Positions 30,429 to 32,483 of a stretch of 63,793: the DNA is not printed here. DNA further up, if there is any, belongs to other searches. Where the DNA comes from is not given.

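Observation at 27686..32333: kaiC-kaiB operon without kaiA, translationally coupled to a PAS/GGDEF*/EAL protein: a timer wired to c-di-GMP?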

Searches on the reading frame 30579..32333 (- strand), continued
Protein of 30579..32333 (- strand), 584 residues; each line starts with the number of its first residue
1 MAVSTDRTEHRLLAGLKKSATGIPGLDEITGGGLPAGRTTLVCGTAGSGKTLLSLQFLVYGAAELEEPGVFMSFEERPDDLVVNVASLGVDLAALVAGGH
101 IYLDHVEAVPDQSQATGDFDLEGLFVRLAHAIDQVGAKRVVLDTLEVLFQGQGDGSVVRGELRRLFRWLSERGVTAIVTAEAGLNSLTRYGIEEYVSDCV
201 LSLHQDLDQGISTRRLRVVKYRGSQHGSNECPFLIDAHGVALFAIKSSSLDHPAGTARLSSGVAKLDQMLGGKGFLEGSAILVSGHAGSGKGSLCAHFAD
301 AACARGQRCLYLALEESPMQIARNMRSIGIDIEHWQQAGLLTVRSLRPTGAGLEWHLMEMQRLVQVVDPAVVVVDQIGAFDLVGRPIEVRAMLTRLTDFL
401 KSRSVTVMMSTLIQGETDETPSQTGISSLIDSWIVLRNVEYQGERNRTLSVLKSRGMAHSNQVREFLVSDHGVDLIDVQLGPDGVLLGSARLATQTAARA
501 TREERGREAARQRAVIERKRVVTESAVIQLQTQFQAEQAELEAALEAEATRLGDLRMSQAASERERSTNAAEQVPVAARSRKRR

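Call 12: find_encoding_contigs(protein=P0002, flank=10000, max_places=4)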
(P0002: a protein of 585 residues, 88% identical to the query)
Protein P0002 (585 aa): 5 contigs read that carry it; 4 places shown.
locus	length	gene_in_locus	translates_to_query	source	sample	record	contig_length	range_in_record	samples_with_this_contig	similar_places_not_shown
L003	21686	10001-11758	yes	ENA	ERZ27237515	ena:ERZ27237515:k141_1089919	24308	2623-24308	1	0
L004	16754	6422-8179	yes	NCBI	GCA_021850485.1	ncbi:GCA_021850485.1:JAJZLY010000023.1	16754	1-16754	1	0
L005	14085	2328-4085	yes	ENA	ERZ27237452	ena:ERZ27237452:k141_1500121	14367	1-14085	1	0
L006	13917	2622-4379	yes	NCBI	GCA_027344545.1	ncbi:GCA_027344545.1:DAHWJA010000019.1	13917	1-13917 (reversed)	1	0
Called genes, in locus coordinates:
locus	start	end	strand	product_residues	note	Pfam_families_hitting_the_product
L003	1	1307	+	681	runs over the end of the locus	PF02092:tRNA_synt_2f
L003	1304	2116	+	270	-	PF03618:Kinase-PPPase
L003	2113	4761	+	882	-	PF01326:PPDK_N, PF00391:PEP-utilizers, PF02896:PEP-utilizers_C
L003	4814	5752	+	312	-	PF01966:HD, PF13286:HD_assoc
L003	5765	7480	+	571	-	PF01807:Zn_ribbon_DnaG, PF08275:DNAG_N, PF01751:Toprim, PF13155:Toprim_2, PF13362:Toprim_3, PF13662:Toprim_4, PF10410:DnaB_bind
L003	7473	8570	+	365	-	PF03979:Sigma70_r1_1, PF00140:Sigma70_r1_2, PF04542:Sigma70_r2, PF04539:Sigma70_r3, PF04545:Sigma70_r4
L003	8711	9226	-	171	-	PF08327:AHSA1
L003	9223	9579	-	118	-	PF12840:HTH_20, PF12802:MarR_2 (weak)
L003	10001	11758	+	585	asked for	PF00154:RecA_N (faint), PF03796:DnaB_C (faint), PF05625:PAXNEB (faint), PF06745:ATPase, PF13481:AAA_25, PF06745:ATPase, PF13481:AAA_25 (weak), PF23442:DUF7125 (weak), +1 more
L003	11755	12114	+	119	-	PF07689:KaiB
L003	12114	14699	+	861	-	PF00989:PAS, PF08448:PAS_4, PF13426:PAS_9, PF00989:PAS, PF08448:PAS_4, PF13426:PAS_9, PF00990:GGDEF, PF00563:EAL, +4 more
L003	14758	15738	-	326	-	PF14659:Phage_int_SAM_3 (weak), PF00589:Phage_integrase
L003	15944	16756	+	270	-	PF01522:Polysacc_deac_1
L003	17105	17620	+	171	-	PF09970:DUF2204 (weak), PF08843:AbiEii (weak)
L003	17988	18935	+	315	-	PF08240:ADH_N (weak), PF00107:ADH_zinc_N, PF13602:ADH_zinc_N_2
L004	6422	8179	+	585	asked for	PF00154:RecA_N (faint), PF03796:DnaB_C (faint), PF05625:PAXNEB (faint), PF06745:ATPase, PF13481:AAA_25, PF06745:ATPase, PF13481:AAA_25 (weak), PF23442:DUF7125 (weak), +1 more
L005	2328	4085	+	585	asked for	PF00154:RecA_N (faint), PF03796:DnaB_C (faint), PF05625:PAXNEB (faint), PF06745:ATPase, PF13481:AAA_25, PF06745:ATPase, PF13481:AAA_25 (weak), PF23442:DUF7125 (weak), +1 more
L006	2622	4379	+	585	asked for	PF00154:RecA_N (faint), PF03796:DnaB_C (faint), PF05625:PAXNEB (faint), PF06745:ATPase, PF13481:AAA_25, PF06745:ATPase, PF13481:AAA_25 (weak), PF23442:DUF7125 (weak), +1 more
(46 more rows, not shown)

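Call 18: find_related_loci(query=A1, collection=genome_contigs, flank=8000)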
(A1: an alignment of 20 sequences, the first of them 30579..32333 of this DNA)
Query A1 (584 aa) in genome_contigs; peptide patterns used: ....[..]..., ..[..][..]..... (x = any residue, [..] = any of these).
600 stretches matched a pattern (row limit reached: there are more); 596 encode a relative of the query (tblastn E <= 1e-3); the best 80 are kept; 80 distinct loci.
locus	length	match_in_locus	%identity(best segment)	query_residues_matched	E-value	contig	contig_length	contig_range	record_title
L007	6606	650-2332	53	14-574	0e+0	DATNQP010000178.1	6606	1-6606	MAG TPA_asm: Leptolyngbyaceae cyanobacterium isolate SMAG_U16510 k141_879350, whole genome shotgun sequence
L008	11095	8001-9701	52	16-582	0e+0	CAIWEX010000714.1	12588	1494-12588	MAG: uncultured Schlesneria sp. isolate Umea1_bin-0540 genome assembly, contig: bin-0540:0714/1338, whole genome shotgun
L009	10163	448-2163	53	1-570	0e+0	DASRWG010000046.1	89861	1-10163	MAG TPA_asm: Gallionella sp. isolate SMAG_U10601 k141_203733, whole genome shotgun sequence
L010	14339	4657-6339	52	16-566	0e+0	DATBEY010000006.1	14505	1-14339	MAG TPA_asm: Candidatus Binatia bacterium isolate SMAG_U3795 k141_2955767, whole genome shotgun sequence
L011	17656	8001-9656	51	16-582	0e+0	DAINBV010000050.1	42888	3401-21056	MAG TPA_asm: Geobacteraceae bacterium isolate CTOTU26084 NODE_233_length_42888_cov_6.856559, whole genome shotgun sequen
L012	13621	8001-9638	53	7-552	0e+0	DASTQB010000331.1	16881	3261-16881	MAG TPA_asm: Pyrinomonadaceae bacterium isolate SMAG_U2212 k141_626264, whole genome shotgun sequence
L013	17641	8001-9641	54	7-552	0e+0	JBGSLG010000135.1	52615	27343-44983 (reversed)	MAG: Bacteroidales bacterium isolate JTS-AC20 k141_4003907, whole genome shotgun sequence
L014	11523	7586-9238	53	18-568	0e+0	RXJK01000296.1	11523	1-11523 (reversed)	MAG: Hyphomicrobiales bacterium isolate AWTP1-13 sample_193_scaffold_1298, whole genome shotgun sequence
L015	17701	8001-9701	50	16-583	0e+0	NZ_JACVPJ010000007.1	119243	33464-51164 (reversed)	Polynucleobacter sp. JS-Safj-400b-B2 NODE_7_length_119243_cov_112.88491, whole genome shotgun sequence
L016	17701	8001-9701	52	7-567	0e+0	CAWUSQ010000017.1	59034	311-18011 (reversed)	MAG: uncultured Rhodoferax sp. isolate HER19_SLT_250_bin_55_1 genome assembly, contig: HER19_SLT_250_bin_55-read_16, who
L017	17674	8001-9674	51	16-573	0e+0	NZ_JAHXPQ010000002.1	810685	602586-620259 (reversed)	Mucilaginibacter rivuli strain HMF5004 2, whole genome shotgun sequence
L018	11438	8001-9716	51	16-584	0e+0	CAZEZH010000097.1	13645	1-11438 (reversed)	MAG TPA_asm: uncultured Halochromatium sp. isolate SRP332253_co1_223 genome assembly, contig: NODE_7598_length_13645_cov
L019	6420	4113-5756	51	12-564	0e+0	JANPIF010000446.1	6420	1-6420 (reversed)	MAG: Ferruginibacter sp. isolate VAR_62_concoct_234 VAR_62_k141_164944, whole genome shotgun sequence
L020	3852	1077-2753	51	16-576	0e+0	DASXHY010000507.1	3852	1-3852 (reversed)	MAG TPA_asm: Verrucomicrobiia bacterium isolate SMAG_U5207 k141_1327775, whole genome shotgun sequence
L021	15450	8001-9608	53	16-551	0e+0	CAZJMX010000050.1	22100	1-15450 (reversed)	MAG TPA_asm: uncultured Smithella sp. isolate SRP302447_co2_430 genome assembly, contig: NODE_6533_length_22100_cov_14.5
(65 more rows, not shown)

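Call 19: search_solved_structures(query=window:30579-32333:-, max_evalue=1e-20, show_alignments=1)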
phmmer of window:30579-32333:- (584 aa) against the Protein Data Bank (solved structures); distinct sequences matched with E-value up to 1e-20: 43.
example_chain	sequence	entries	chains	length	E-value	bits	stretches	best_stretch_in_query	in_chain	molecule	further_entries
8dba_A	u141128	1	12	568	2.3e-165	554.7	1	15-551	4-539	Circadian clock protein KaiC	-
8fwi_A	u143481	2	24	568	3e-164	551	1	15-551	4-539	Circadian clock protein KaiC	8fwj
8db3_A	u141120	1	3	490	4.7e-159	533.8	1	15-499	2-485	Circadian clock protein KaiC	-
8zn5_B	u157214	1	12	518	2.9e-105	356.3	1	11-493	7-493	KaiC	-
7wdc_A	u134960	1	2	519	5.9e-96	325.6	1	6-505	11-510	Circadian clock protein kinase KaiC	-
1tf7_A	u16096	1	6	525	6.5e-96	325.5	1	6-506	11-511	KaiC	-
1u9i_A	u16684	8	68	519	6.7e-96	325.4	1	6-505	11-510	KaiC | Circadian clock protein kinase kaiC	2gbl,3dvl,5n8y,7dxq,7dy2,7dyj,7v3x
3jzm_A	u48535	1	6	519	6.7e-96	325.4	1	6-505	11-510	Circadian clock protein kinase kaiC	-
3k0e_A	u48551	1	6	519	7.9e-96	325.2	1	6-505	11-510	Circadian clock protein kinase KaiC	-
3k0f_A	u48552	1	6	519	7.9e-96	325.2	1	6-505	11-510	Circadian clock protein kinase KaiC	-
7dyi_A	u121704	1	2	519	9.3e-96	325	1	6-505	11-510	Circadian clock protein kinase KaiC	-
7dyk_A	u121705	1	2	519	1.7e-95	324.1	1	6-505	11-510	Circadian clock protein kinase KaiC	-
3k0a_A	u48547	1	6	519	1.7e-95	324.1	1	6-505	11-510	Circadian clock protein kinase KaiC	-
7dye_A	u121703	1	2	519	1.7e-95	324.1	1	6-505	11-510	Circadian clock protein kinase KaiC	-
8zn6_F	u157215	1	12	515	2.2e-95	323.7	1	9-502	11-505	KaiC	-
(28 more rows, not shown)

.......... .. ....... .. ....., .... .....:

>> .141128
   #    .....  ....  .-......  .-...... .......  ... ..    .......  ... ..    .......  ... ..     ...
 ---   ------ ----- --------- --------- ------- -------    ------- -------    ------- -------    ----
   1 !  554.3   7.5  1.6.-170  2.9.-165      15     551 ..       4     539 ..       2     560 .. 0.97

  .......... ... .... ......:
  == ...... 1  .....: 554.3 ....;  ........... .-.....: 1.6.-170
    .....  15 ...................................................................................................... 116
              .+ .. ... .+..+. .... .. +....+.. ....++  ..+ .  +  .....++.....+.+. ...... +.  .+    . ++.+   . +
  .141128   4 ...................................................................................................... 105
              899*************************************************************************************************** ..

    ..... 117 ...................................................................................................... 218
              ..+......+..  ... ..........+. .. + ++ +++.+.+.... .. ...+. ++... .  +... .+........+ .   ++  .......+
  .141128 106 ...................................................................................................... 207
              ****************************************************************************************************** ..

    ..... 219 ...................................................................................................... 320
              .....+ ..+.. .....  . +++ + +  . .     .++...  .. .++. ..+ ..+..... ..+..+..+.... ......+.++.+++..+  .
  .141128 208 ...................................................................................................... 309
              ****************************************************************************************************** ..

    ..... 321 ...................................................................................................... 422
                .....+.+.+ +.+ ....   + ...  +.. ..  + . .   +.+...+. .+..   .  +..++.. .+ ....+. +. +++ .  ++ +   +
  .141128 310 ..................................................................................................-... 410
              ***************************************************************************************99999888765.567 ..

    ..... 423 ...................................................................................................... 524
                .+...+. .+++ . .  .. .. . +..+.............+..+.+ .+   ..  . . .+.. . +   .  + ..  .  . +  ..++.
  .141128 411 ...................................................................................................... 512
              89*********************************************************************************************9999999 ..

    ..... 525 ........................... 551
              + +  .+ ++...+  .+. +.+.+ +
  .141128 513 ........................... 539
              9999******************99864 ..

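Call 56: find_homologous_proteins(query=A4, max_evalue=1e-10)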
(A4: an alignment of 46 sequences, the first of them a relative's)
Query A4 (46 sequences) (195 aa, profile of the alignment): 210 proteins with E <= 1e-10 among 8000 candidates; the best 120 are listed.
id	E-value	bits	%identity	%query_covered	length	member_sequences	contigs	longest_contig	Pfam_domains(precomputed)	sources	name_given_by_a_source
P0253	8.3e-72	259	52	90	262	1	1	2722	PF13426.14,PF13188.14,PF24820.2,PF08448.17,PF00989.32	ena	-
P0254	1.7e-67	245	52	91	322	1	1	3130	PF13426.14,PF13188.14,PF24820.2,PF08448.17,PF00989.32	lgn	-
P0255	9.4e-67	243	42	86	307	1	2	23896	PF13426.14,PF13188.14,PF12860.14,PF24820.2,PF08448.17,PF00989.32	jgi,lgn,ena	-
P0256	8.6e-66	240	47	83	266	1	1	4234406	PF13426.14,PF13188.14,PF24820.2,PF08448.17,PF00989.32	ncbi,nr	ncbi:MAG: PAS domain S-box protein [Candidatus Manganitrophus sp.]|nr:MAG: PAS domain S-box protein 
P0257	1.5e-65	239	52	90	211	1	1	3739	PF13426.14,PF13188.14,PF24820.2,PF08448.17,PF00989.32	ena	-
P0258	7.5e-65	236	40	91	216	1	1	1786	PF13426.14,PF13188.14,PF08448.17,PF00989.32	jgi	jgi:formate hydrogenlyase transcriptional activator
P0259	1.2e-64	236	42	93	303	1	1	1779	PF08447.19,PF13426.14,PF13188.14,PF24820.2,PF08448.17,PF00989.32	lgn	-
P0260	2.6e-64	235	42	85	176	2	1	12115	PF13426.14,PF08448.17,PF00989.32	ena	-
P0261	8.4e-64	233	49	91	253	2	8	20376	PF13426.14,PF13188.14,PF24820.2,PF08448.17,PF00989.32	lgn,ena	-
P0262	9.2e-64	233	42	89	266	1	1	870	PF13426.14,PF08448.17,PF00989.32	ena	-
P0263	4.6e-62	227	42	83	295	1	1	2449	PF08447.19,PF13426.14,PF24820.2,PF08448.17,PF00989.32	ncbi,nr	ncbi:MAG TPA: PAS domain-containing protein, partial [Mucilaginibacter sp.]|nr:PAS domain-containing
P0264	4.6e-62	227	53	84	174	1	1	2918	PF13426.14,PF13188.14,PF24820.2,PF08448.17,PF00989.32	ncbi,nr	ncbi:MAG: PAS domain S-box protein, partial [Candidatus Atribacteria bacterium]|nr:PAS domain S-box 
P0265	5.6e-62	227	39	87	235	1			PF13426.14,PF13188.14,PF08448.17,PF00989.32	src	-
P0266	6.2e-62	227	41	81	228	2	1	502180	PF13426.14,PF24820.2,PF08448.17,PF00512.32,PF00989.32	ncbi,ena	-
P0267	1.1e-61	226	38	82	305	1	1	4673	PF13426.14,PF13188.14,PF24820.2,PF08448.17,PF00512.32,PF00989.32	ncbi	ncbi:MAG: hypothetical protein DRH76_05355, partial [Deltaproteobacteria bacterium]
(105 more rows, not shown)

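Call 69: search_protein_representatives(alignment_id=A5)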
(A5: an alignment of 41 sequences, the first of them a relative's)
Query: 41 sequences, 252 profile positions. Proteins with E-value up to 0.001 (for the whole library): 504783; up to 1e-10: 209917; up to 1e-30: 24120. The best 150 are listed.
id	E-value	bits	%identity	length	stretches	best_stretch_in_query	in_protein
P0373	7.5e-238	802.3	-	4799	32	74-186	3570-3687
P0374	5.0e-170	580.1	-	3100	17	53-184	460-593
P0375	7.5e-148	507.5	-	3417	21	57-176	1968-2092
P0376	1.2e-135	467.5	-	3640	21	52-196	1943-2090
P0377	4.7e-135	465.5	-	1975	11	3-210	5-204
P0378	1.4e-129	447.6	-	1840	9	5-215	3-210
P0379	6.5e-127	438.9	-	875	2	5-229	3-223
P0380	1.3e-126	437.9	-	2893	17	54-184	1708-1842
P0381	3.4e-125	433.2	-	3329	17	53-188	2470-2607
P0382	1.4e-124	431.2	-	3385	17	53-200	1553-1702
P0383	7.4e-123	425.6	-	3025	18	57-194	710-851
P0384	7.5e-122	422.3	-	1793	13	53-180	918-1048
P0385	5.2e-120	416.3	-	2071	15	63-181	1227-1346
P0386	1.5e-119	414.7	-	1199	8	6-214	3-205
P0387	3.1e-118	410.4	-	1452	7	3-228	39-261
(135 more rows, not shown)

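Call 74: find_related_loci(query=window:30579-32333:-, collection=metagenome_contigs, flank=6000)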
Query window:30579-32333:- (584 aa) in metagenome_contigs; peptide patterns used: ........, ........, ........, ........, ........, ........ (x = any residue, [..] = any of these).
600 stretches matched a pattern (row limit reached: there are more); 533 encode a relative of the query (tblastn E <= 1e-3); the best 80 are kept; 80 distinct loci.
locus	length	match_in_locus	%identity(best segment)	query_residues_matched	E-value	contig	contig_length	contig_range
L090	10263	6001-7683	52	15-565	0e+0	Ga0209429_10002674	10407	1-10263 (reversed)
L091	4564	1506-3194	52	13-565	0e+0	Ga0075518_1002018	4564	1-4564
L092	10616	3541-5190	54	3-551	0e+0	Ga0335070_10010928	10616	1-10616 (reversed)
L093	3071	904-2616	53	3-570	0e+0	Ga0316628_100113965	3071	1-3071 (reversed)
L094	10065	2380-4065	53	11-570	0e+0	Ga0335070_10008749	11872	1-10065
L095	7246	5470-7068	53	16-548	0e+0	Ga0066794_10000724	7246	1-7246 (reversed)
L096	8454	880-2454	55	14-538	0e+0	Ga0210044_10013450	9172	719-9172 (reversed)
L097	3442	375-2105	52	11-584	0e+0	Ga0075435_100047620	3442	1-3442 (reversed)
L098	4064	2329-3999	52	11-579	0e+0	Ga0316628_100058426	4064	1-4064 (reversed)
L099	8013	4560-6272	52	4-574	0e+0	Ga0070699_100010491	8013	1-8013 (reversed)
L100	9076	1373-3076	51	16-584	0e+0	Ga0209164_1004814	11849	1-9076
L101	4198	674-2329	52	16-582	0e+0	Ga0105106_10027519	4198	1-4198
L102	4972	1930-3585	52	16-582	0e+0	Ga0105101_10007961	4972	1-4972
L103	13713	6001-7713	52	3-570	0e+0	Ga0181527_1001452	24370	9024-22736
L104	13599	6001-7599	53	16-548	0e+0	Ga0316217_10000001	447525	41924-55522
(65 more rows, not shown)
